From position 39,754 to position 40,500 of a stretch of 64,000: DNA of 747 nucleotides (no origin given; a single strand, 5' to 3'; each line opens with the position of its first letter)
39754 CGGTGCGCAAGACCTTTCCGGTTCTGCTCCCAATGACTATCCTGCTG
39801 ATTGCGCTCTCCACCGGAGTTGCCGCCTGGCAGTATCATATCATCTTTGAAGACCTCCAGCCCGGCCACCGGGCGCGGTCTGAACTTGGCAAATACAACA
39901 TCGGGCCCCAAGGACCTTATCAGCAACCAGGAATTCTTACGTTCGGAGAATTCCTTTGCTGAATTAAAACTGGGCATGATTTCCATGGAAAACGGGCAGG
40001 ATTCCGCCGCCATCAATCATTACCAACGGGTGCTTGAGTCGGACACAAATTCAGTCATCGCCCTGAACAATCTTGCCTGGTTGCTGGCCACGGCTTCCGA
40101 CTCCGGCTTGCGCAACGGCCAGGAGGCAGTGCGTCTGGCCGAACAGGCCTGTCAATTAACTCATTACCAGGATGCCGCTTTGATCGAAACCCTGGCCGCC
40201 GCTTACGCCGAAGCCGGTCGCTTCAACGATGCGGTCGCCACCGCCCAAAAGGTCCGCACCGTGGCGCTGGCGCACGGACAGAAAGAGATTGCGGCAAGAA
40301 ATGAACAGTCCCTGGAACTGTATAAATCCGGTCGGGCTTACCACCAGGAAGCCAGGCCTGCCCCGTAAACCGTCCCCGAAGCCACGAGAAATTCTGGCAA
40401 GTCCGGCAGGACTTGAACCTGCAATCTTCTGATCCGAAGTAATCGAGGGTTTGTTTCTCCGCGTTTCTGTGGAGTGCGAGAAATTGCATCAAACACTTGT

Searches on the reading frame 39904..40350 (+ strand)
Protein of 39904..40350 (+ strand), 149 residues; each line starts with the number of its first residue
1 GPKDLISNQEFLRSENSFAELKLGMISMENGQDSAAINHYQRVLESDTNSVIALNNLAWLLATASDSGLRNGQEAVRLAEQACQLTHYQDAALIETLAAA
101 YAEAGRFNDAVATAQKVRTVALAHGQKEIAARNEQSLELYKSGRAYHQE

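Call 54: search_protein_families(library=pfam, proteins=[window:39904-40350:+], max_evalue=0.001)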
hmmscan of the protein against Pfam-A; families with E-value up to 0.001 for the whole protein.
window:39904-40350:+ (149 aa): 9 families
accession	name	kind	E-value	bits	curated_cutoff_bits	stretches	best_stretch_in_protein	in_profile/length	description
PF13428.12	TPR_14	-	1.3e-05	25.8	23.5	0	21-58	5-42/44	Tetratricopeptide repeat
PF13431.12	TPR_17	-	2.4e-05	24.7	24.4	0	39-73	1-28/34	Tetratricopeptide repeat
PF00515.34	TPR_1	-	2.8e-05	24.2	27.8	0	22-45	6-29/34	Tetratricopeptide repeat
PF14559.12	TPR_19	-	3.2e-05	24.6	25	0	72-117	7-51/68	Tetratricopeptide repeat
PF13174.12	TPR_6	-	4e-05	24.4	26.3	0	19-49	2-32/33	Tetratricopeptide repeat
PF07719.23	TPR_2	-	5.7e-05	23.4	27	0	22-48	6-32/34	Tetratricopeptide repeat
PF13414.12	TPR_11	-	0.00012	22.1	26.8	1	28-58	5-35/42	TPR repeat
PF13424.12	TPR_12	-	0.00022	21.8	30.1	0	69-121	23-75/77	Tetratricopeptide repeat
PF13374.12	TPR_10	-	0.00047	20.5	27.5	0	94-118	5-29/42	Tetratricopeptide repeat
